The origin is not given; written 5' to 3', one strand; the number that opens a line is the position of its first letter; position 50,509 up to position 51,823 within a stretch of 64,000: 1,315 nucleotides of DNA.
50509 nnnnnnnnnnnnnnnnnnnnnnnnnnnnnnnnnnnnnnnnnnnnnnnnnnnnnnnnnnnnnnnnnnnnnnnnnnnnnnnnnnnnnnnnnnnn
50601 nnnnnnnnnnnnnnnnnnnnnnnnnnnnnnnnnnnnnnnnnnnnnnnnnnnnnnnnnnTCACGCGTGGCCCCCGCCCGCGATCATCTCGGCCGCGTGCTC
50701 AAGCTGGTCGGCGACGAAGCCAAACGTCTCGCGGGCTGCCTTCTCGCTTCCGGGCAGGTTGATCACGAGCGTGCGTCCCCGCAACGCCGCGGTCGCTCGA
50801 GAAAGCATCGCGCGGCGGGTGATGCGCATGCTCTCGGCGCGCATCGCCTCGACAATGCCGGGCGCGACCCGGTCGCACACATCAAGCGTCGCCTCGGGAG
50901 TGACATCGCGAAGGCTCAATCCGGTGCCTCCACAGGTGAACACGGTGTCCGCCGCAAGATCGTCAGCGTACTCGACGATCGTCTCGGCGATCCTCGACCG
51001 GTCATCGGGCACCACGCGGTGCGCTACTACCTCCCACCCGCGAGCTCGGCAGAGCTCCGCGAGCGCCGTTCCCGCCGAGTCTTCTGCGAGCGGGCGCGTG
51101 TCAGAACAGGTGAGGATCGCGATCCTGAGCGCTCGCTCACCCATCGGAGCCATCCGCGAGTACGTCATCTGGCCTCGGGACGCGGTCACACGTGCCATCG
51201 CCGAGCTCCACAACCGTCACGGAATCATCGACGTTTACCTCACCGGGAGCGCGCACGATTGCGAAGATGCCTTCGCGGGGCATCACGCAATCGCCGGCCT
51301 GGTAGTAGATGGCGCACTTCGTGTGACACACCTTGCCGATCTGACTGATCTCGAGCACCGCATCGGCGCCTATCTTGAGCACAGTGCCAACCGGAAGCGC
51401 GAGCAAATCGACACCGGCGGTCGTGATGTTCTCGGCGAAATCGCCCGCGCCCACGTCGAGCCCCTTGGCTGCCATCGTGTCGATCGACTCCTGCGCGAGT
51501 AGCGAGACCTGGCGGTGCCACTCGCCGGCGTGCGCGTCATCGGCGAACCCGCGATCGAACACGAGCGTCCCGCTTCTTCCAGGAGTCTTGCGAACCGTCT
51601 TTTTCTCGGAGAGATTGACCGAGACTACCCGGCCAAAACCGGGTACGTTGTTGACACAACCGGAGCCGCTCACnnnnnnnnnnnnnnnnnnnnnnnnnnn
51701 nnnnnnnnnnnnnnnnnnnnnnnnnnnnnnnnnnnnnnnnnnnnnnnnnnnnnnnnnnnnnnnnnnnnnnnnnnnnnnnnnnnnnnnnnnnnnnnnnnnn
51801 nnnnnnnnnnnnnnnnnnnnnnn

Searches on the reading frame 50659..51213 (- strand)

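Call 13: search_protein_families(library=pfam, proteins=[window:50659-51213:-])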
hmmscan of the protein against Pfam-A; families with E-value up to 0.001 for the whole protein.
window:50659-51213:- (184 aa): 1 family
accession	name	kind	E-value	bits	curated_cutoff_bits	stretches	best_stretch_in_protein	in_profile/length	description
PF00994.29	MoCF_biosynth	-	2.5e-28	99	26.6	1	33-173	2-144/144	Probable molybdopterin binding domain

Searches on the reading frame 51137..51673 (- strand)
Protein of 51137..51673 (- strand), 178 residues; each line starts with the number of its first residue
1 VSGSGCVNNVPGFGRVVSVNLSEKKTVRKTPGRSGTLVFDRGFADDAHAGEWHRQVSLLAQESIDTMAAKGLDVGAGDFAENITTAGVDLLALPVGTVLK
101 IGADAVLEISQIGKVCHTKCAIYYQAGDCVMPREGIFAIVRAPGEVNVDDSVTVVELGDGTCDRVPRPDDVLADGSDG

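Call 13: search_protein_families(library=pfam, proteins=[window:51137-51673:-])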
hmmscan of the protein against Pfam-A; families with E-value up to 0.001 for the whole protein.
window:51137-51673:- (178 aa): 1 family
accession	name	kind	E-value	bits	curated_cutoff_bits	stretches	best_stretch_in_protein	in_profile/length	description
PF03473.23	MOSC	-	6.7e-11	42.7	22.7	1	46-153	2-120/120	MOSC domain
